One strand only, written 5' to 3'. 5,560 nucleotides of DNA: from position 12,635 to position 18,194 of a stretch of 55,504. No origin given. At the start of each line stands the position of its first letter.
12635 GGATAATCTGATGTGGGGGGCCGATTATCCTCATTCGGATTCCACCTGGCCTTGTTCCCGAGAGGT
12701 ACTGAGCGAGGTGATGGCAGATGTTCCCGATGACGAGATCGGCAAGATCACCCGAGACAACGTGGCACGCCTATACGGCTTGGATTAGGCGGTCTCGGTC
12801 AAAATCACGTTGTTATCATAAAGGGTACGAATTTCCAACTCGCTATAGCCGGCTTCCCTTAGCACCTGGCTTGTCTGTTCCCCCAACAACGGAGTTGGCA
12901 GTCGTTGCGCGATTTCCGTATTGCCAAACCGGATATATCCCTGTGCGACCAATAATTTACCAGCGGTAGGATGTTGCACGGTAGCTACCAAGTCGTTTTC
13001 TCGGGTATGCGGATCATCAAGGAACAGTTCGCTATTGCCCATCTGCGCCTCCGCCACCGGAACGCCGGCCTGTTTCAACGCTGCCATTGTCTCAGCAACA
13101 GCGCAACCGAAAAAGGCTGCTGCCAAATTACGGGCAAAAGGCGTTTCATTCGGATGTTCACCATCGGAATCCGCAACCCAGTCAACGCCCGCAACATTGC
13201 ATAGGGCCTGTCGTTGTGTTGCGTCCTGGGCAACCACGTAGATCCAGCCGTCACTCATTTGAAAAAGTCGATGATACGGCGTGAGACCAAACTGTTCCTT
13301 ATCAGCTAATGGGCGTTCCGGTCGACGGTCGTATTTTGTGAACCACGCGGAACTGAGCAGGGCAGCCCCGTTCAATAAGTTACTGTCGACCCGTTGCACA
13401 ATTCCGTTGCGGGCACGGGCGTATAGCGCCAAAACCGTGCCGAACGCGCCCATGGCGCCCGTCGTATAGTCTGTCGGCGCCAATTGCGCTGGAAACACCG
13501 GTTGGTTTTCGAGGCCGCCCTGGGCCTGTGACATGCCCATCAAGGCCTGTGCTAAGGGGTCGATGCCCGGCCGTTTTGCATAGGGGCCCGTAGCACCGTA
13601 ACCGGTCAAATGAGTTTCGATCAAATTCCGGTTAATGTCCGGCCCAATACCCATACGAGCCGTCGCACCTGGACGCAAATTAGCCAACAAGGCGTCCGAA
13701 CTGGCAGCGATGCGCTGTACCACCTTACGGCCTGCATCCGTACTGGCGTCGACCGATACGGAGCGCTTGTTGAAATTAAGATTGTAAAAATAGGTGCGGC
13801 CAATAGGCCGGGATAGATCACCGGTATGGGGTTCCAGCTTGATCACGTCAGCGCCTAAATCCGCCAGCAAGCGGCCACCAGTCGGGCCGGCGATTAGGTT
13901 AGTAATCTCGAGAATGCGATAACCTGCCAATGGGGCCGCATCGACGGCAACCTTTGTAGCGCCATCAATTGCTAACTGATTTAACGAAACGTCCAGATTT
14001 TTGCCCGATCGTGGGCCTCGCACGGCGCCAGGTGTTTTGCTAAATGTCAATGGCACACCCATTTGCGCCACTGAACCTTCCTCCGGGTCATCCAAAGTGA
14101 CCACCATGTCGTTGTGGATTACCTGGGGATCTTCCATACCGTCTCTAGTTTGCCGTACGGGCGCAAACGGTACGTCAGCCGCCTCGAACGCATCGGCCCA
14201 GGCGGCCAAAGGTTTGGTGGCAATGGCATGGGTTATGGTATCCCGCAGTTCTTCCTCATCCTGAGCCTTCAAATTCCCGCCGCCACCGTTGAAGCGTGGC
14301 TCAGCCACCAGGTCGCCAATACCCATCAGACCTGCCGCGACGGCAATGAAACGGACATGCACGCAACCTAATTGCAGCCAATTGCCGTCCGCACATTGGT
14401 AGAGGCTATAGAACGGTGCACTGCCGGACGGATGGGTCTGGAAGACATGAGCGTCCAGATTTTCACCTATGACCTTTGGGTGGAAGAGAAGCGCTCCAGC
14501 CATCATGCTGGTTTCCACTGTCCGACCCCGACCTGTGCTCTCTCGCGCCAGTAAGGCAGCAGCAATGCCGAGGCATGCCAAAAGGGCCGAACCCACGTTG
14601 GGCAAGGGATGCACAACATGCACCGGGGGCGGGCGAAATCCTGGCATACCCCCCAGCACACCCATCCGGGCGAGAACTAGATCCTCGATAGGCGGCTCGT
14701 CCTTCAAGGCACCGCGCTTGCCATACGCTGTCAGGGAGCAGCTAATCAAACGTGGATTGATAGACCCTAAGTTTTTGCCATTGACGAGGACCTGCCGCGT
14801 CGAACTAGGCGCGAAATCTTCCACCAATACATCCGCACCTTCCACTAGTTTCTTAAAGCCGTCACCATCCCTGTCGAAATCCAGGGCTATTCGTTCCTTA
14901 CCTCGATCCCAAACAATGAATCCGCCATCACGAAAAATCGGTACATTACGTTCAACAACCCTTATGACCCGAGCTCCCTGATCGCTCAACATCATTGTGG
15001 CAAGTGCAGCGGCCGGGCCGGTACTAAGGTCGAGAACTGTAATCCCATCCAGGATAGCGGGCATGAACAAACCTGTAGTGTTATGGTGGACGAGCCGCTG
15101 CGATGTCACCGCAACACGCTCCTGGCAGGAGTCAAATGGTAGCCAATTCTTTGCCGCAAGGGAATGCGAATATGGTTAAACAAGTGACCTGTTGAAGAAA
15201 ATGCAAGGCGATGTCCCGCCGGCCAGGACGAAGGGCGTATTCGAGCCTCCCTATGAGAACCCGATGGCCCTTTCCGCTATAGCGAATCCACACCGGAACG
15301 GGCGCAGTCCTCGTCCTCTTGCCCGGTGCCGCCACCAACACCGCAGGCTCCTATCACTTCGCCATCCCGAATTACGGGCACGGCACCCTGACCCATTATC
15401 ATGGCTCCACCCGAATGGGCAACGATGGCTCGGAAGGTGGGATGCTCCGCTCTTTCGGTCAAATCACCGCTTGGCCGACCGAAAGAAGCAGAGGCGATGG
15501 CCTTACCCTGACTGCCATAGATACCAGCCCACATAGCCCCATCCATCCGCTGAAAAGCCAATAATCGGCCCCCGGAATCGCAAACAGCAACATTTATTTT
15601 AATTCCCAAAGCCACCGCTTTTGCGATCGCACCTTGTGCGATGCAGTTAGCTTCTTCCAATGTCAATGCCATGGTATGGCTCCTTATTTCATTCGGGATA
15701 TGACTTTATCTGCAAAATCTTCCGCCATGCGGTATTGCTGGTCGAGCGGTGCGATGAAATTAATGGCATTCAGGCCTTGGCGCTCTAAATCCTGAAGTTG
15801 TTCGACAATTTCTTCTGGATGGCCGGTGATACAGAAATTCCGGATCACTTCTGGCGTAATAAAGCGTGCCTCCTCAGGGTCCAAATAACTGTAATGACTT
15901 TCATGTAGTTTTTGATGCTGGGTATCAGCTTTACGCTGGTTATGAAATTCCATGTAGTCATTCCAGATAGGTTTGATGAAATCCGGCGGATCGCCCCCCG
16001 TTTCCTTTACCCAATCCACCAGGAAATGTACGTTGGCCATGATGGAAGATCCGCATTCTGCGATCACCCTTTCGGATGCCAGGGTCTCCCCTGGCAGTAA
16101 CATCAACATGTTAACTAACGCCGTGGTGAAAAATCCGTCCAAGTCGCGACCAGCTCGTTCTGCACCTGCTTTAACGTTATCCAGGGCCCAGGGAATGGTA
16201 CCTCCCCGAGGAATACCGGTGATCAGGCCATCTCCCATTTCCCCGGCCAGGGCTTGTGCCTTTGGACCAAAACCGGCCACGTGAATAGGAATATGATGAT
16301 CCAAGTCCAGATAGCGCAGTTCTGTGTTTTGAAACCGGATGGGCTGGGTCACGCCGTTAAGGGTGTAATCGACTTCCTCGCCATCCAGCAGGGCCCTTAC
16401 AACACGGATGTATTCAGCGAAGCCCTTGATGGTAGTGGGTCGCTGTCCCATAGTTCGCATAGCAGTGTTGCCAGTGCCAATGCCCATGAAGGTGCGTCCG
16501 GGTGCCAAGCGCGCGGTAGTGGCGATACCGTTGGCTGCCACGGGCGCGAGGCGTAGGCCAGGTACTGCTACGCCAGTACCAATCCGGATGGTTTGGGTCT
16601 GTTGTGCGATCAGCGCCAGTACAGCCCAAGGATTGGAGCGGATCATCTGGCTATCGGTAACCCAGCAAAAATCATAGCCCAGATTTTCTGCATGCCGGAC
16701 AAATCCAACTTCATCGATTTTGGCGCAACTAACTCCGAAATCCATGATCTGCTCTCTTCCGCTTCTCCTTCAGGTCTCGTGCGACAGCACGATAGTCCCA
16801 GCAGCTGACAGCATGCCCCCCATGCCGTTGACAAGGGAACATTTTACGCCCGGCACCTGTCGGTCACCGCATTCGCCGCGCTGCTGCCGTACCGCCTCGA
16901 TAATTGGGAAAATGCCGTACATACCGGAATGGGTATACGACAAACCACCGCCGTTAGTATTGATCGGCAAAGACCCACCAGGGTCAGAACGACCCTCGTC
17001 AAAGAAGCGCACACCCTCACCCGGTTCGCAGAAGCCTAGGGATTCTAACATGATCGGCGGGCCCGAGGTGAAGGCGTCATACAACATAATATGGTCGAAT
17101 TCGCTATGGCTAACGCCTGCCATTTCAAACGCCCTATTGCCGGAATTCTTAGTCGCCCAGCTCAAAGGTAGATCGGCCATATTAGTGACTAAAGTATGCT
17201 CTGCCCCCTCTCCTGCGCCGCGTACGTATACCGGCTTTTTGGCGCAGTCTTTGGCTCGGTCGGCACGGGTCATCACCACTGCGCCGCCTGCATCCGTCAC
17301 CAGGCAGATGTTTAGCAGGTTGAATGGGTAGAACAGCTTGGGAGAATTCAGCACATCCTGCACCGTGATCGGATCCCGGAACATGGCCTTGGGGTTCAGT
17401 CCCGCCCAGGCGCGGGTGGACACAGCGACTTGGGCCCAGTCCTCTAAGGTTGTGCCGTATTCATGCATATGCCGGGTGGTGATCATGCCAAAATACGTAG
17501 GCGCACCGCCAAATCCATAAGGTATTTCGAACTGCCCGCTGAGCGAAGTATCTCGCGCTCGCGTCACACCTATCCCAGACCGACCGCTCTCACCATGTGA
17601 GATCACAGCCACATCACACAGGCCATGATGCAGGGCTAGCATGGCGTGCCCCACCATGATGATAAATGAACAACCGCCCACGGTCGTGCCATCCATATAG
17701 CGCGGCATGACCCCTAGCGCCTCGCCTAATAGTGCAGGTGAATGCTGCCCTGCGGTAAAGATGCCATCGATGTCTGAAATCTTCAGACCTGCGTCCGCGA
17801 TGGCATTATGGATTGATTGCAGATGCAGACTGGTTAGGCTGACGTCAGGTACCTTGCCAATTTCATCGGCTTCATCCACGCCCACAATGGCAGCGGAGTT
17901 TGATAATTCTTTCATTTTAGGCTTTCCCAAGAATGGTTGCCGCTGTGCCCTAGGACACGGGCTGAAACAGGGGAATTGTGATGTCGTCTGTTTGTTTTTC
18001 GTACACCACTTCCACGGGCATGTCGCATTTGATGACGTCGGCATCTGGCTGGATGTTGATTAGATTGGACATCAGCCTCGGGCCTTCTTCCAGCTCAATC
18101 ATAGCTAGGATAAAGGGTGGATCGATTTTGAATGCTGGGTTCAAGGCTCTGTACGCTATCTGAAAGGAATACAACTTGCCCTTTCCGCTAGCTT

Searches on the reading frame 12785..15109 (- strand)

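Call 28: search_protein_families(library=pfam, proteins=[window:12785-15109:-])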
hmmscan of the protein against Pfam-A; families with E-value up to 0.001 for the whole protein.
window:12785-15109:- (774 aa): 1 family
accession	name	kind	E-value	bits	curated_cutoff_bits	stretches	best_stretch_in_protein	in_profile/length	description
PF02515.22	CoA_transf_3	-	1.2e-150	502.1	23.3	2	394-746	1-366/366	CoA-transferase family III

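Call 57: search_protein_families(library=ncbifam, proteins=[window:12785-15109:-], max_evalue=1e-20)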
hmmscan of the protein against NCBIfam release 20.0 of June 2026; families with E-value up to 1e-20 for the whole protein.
window:12785-15109:- (774 aa): 6 families
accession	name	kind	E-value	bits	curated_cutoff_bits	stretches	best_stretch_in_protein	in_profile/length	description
NF003809.0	PRK05398.1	subfamily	5.5e-67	226.1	442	1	392-579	3-201/416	formyl-CoA transferase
NF052585.1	SucGlutTfsCaiB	equivalog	2.6e-64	217.3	750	2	390-753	4-388/394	succinate--glutarate CoA-transferase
TIGR03253.1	oxalate_frc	equivalog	4.4e-62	210.1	504.2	1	392-578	2-199/416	formyl-CoA transferase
NF041294.1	Scnl_mescCoAtase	equivalog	2.3e-59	201.5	700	2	394-750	4-380/381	succinyl-CoA:mesaconate CoA-transferase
NF008511.0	PRK11430.1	equivalog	1.9e-51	175.4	522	1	20-354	10-351/381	CoA:oxalate CoA-transferase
NF002914.1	PRK03525.1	equivalog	1.2e-29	103.4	413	0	393-769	9-397/400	L-carnitine CoA-transferase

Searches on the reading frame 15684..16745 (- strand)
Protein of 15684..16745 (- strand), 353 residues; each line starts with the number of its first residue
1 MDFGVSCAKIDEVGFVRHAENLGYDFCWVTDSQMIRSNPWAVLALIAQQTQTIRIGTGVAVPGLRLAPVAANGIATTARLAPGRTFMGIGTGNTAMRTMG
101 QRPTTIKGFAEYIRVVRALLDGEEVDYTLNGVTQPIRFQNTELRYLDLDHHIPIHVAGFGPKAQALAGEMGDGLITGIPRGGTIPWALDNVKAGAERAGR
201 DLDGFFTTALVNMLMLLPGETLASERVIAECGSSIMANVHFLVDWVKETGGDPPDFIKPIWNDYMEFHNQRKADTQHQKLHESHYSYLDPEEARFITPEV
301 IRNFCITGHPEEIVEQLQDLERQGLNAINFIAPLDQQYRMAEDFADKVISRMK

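Call 30: search_protein_families(library=pfam, proteins=[window:15684-16745:-])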
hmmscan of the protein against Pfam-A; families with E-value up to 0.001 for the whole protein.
window:15684-16745:- (353 aa): 1 family
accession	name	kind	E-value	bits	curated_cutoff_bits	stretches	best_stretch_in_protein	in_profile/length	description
PF00296.26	Bac_luciferase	-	1.1e-50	173.3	27.9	1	13-325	26-312/314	Luciferase-like monooxygenase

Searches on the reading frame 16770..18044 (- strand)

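Call 5: search_protein_families(library=pfam, proteins=[window:16770-18044:-])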
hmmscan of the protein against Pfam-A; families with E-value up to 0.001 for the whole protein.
window:16770-18044:- (424 aa): 1 family
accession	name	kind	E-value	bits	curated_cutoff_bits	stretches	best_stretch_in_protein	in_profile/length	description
PF22691.2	Thiolase_C_1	-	5.9e-56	188.6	28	1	278-421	1-143/144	Thiolase C-terminal domain-like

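Call 57: search_protein_families(library=ncbifam, proteins=[window:16770-18044:-], max_evalue=1e-20)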
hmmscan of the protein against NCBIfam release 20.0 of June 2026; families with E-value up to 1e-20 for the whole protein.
window:16770-18044:- (424 aa): 15 families
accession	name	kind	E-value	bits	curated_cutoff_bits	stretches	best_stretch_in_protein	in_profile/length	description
NF004811.0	PRK06158.1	subfamily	1.1e-122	409.8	421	1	47-423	6-381/384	acetyl-CoA acetyltransferase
NF006010.0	PRK08142.1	subfamily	4.2e-83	279.3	462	1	48-420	4-385/388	thiolase domain-containing protein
NF005892.0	PRK07855.1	subfamily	3.2e-65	220.5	469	1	45-411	2-380/390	lipid-transfer protein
NF004720.0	PRK06064.1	subfamily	5.4e-56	190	420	1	50-422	3-387/389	thiolase domain-containing protein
NF053570.1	AcCoTHIOL_METTL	equivalog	2.6e-48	164.8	600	1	51-422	4-383/385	acetyl-CoA acetyltransferase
NF009228.0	PRK12578.1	subfamily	9.5e-46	156.2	485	1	51-411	5-376/387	thiolase domain-containing protein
NF006180.0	PRK08313.1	subfamily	5.9e-38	130.7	514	1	49-415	4-377/389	thiolase domain-containing protein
NF004810.0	PRK06157.1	equivalog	1e-37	130.2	403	1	46-412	4-385/400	acetyl-CoA acetyltransferase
NF006102.0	PRK08256.1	subfamily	2e-35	122.6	436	1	178-409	144-380/394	lipid-transfer protein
NF053628.1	BnzsclthlBbsBGT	equivalog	2.6e-34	118.7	750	1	184-413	142-373/389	benzoylsuccinyl-CoA thiolase subunit BbsB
NF004715.0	PRK06059.1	equivalog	3.4e-34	118.5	424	1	71-419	24-396/399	lipid-transfer protein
NF004982.0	PRK06365.1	equivalog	1.1e-31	110.4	695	0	80-283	47-259/430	thiolase domain-containing protein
NF005704.0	PRK07516.1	subfamily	8.4e-29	100.7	412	1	180-415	142-380/389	thiolase domain-containing protein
NF004721.0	PRK06065.1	equivalog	1.9e-28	99.4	455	1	185-421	153-392/393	thiolase domain-containing protein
NF004722.0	PRK06066.1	equivalog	4.8e-26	91.6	516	1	117-419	78-381/385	thiolase domain-containing protein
